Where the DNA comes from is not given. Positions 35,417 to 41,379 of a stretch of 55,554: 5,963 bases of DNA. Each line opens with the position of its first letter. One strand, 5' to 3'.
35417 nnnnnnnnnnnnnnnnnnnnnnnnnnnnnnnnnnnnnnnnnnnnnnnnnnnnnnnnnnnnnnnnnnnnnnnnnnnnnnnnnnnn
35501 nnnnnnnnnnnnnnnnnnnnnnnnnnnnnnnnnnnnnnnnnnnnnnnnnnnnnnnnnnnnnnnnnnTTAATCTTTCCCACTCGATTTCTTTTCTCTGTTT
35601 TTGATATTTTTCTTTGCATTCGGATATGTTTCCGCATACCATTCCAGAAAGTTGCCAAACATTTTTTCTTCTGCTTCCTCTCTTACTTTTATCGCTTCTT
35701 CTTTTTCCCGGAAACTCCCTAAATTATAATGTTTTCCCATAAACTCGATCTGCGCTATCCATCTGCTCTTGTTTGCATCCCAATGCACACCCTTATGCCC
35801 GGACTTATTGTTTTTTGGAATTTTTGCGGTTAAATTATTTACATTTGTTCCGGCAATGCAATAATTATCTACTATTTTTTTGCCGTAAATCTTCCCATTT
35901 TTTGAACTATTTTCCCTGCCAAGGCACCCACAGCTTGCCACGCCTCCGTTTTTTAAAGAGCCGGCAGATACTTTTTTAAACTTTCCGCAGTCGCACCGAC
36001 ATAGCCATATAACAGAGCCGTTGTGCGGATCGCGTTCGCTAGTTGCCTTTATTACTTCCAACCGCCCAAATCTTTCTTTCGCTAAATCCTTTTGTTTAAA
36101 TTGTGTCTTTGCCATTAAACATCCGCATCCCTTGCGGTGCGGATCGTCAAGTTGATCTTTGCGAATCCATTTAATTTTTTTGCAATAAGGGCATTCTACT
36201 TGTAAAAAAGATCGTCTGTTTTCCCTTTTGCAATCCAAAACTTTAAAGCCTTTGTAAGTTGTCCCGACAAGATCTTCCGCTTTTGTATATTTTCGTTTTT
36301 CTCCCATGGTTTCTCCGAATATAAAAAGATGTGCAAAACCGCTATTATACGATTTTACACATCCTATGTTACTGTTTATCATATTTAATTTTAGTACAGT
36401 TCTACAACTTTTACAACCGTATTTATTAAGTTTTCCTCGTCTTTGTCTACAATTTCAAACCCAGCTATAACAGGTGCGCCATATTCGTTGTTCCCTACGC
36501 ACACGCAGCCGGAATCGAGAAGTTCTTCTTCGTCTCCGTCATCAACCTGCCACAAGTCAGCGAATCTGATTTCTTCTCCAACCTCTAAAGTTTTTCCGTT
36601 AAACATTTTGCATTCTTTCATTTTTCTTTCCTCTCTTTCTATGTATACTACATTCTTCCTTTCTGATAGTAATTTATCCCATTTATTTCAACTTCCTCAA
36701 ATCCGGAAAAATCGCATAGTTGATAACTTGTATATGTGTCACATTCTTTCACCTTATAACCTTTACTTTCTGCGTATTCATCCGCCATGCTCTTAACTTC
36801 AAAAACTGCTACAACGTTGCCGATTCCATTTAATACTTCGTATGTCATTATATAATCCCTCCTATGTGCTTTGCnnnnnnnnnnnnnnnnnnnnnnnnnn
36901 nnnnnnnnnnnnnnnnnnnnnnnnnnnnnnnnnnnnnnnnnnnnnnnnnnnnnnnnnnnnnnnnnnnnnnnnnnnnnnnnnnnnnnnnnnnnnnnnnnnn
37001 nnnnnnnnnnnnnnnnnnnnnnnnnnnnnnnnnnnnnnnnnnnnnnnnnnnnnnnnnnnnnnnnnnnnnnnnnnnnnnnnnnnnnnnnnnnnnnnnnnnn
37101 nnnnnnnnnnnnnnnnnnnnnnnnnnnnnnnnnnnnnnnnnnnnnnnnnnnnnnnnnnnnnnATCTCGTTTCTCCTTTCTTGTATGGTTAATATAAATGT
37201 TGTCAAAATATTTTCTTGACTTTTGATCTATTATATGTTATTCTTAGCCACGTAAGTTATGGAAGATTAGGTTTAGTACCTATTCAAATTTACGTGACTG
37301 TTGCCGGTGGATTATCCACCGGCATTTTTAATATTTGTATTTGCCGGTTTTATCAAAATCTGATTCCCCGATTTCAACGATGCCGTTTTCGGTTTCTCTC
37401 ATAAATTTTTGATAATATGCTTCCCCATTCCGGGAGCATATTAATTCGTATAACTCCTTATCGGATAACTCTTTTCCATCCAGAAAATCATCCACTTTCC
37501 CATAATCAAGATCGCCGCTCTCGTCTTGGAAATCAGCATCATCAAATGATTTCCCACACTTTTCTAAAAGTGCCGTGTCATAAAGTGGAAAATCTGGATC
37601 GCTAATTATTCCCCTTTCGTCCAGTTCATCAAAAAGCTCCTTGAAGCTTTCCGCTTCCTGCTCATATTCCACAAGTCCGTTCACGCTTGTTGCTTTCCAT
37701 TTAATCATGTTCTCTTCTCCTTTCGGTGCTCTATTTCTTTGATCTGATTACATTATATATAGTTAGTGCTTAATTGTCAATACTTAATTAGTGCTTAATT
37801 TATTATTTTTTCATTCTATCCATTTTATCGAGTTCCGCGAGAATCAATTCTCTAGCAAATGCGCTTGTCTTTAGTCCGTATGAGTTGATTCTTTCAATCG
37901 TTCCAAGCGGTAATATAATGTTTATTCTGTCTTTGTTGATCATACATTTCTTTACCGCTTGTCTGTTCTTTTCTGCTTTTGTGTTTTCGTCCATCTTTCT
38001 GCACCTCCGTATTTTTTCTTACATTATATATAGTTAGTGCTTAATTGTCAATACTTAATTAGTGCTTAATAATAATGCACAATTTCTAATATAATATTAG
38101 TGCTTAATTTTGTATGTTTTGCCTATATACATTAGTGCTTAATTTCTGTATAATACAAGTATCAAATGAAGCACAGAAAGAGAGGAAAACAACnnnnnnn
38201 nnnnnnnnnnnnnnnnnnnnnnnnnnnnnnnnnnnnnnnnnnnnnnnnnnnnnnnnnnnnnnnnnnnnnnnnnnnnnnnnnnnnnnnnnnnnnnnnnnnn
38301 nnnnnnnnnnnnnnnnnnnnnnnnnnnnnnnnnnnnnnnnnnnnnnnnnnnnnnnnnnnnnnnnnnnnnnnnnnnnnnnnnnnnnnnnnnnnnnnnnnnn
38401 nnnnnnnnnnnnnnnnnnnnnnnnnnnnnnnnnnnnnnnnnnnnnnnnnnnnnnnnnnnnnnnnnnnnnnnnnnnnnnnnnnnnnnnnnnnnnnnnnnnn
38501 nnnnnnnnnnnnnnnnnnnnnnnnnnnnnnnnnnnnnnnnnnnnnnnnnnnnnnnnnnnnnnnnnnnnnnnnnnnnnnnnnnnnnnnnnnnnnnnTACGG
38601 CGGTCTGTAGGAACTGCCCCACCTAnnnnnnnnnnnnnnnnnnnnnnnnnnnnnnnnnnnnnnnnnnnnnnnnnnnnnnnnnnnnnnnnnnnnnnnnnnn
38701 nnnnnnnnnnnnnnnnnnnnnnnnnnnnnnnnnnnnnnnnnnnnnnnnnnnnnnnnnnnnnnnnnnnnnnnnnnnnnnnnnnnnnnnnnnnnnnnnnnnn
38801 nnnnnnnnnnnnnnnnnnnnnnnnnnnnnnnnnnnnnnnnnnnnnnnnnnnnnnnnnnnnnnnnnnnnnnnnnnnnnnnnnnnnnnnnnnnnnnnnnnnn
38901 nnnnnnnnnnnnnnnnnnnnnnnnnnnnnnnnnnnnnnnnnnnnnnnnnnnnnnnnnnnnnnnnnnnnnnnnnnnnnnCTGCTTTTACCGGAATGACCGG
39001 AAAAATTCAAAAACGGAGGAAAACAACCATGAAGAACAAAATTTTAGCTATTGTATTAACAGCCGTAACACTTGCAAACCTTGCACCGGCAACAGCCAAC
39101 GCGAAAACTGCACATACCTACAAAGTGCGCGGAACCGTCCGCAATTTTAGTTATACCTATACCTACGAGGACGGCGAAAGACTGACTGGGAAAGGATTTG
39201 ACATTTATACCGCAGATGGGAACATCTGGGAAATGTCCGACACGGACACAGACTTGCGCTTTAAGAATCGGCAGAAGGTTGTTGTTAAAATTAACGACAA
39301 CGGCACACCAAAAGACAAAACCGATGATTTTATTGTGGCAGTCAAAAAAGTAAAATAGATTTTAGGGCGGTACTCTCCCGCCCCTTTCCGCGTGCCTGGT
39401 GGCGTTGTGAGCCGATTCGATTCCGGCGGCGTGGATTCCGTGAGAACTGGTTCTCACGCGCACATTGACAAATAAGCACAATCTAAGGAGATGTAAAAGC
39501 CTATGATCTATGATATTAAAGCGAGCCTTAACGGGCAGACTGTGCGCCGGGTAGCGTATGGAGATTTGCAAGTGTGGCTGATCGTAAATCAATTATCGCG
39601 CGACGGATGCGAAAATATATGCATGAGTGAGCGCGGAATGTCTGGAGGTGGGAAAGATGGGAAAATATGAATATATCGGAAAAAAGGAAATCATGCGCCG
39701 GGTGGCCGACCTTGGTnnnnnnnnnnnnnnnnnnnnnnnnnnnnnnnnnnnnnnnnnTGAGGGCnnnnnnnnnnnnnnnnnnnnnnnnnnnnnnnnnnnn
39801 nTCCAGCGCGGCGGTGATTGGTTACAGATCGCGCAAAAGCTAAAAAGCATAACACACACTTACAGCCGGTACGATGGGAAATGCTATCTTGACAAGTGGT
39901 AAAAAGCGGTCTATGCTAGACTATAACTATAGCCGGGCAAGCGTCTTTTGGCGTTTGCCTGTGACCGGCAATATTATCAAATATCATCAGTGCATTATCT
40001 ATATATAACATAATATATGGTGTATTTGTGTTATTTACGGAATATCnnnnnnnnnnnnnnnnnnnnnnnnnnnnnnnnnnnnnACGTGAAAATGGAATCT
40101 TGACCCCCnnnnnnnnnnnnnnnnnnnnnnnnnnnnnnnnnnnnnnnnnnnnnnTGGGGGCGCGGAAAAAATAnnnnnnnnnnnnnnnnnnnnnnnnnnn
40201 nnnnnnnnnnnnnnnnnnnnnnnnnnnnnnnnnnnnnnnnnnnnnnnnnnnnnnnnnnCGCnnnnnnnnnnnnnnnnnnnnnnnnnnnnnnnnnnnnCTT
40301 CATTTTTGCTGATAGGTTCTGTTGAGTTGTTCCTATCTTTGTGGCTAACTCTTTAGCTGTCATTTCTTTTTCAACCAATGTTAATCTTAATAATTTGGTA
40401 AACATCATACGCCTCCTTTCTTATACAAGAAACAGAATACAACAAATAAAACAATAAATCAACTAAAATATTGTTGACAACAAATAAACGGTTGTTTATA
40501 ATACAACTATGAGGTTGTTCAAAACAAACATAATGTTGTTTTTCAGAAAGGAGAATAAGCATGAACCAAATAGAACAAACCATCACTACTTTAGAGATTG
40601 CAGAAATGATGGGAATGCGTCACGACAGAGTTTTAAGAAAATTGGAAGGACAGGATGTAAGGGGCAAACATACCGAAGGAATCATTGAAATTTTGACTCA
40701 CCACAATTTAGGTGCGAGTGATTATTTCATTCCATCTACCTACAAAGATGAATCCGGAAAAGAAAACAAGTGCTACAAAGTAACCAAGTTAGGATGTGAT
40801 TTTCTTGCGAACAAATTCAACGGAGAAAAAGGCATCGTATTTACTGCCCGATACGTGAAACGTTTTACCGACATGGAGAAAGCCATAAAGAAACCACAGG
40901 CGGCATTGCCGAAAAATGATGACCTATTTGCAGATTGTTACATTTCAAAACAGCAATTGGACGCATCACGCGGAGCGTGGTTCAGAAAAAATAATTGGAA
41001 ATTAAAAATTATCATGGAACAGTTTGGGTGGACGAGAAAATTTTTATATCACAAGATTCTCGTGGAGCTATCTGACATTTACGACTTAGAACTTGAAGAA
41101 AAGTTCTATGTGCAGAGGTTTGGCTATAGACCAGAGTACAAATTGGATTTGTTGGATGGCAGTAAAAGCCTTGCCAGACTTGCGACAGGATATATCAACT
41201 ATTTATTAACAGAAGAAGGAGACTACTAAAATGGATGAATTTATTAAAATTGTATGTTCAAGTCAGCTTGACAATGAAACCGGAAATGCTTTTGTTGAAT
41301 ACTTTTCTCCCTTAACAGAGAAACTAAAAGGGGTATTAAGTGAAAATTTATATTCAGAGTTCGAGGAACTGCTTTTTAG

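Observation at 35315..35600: Promoter-driven tandem hairpin units ending in the type I-C CRISPR repeat handle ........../T: candidate RNA anti-CRISPR (solitary repeat units)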

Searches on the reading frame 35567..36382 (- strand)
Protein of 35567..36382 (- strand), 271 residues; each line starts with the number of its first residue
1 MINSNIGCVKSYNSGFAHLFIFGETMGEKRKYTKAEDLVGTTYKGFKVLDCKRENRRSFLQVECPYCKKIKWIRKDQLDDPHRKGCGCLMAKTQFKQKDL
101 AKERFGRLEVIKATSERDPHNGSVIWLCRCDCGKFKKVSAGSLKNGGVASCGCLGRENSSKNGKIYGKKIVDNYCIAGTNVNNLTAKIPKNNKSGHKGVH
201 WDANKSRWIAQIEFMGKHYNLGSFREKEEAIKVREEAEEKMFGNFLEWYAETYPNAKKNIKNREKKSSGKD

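Call 27: search_protein_families(library=pfam, proteins=[window:35567-36382:-], max_evalue=0.01)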
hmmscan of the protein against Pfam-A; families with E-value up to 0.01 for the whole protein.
window:35567-36382:- (271 aa): 1 family
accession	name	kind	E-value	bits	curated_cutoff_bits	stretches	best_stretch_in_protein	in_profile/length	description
PF00847.26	AP2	-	0.00083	20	33.3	1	194-241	1-51/54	AP2 domain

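Call 28: search_protein_families(library=phrogs, proteins=[window:35567-36382:-], max_evalue=0.001)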
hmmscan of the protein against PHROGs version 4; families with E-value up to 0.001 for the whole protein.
window:35567-36382:- (271 aa): 8 families
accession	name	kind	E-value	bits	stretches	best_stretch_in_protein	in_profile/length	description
phrog_374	-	DNA, RNA and nucleotide metabolism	2.6e-42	146.4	2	28-168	122-261/617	HNH endonuclease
phrog_99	-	DNA, RNA and nucleotide metabolism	1.7e-18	68.5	1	181-263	200-282/383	HNH endonuclease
phrog_13470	-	DNA, RNA and nucleotide metabolism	6.8e-16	59.8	1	97-249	9-150/152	HNH endonuclease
phrog_4578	-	DNA, RNA and nucleotide metabolism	2.2e-15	57.7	1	172-249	45-122/130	HNH endonuclease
phrog_953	-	DNA, RNA and nucleotide metabolism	4.7e-09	37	1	180-266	299-387/420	HNH endonuclease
phrog_3593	-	DNA, RNA and nucleotide metabolism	1.4e-08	35.6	1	180-243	136-198/210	HNH endonuclease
phrog_22195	-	unknown function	3.4e-05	24.6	1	96-160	6-64/148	-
phrog_24751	-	DNA, RNA and nucleotide metabolism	8.3e-05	23.7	1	192-237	7-52/65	HNH endonuclease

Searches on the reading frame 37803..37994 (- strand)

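Call 27: search_protein_families(library=pfam, proteins=[window:37803-37994:-], max_evalue=0.01)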
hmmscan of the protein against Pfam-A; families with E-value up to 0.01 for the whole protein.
window:37803-37994:- (63 aa): 0 families

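Call 28: search_protein_families(library=phrogs, proteins=[window:37803-37994:-], max_evalue=0.001)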
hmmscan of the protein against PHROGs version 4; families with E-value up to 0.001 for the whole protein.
window:37803-37994:- (63 aa): 1 family
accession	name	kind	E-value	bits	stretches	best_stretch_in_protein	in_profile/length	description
phrog_31631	-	unknown function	8e-21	74.6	1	2-63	5-67/68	-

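Call 81: search_protein_families(library=padloc, proteins=[window:37803-37994:-], max_evalue=0.01)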
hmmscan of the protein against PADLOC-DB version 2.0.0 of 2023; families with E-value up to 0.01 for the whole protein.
window:37803-37994:- (63 aa): 0 families

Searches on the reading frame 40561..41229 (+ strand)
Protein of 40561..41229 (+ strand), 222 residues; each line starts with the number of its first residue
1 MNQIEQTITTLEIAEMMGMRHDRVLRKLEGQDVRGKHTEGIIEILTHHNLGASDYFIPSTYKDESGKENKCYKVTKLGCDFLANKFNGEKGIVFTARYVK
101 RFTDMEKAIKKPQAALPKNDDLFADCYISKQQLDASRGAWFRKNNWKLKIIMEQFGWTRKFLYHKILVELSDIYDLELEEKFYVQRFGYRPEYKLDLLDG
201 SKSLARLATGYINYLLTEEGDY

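Call 112: search_protein_families(library=pfam, proteins=[window:40561-41229:+], max_evalue=0.001)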
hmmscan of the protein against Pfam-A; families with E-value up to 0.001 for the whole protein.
window:40561-41229:+ (222 aa): 1 family
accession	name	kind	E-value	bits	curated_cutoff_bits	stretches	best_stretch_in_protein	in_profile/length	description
PF09669.15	Phage_pRha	-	9.6e-23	81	29.9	1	8-107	1-91/91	Phage regulatory protein Rha (Phage_pRha)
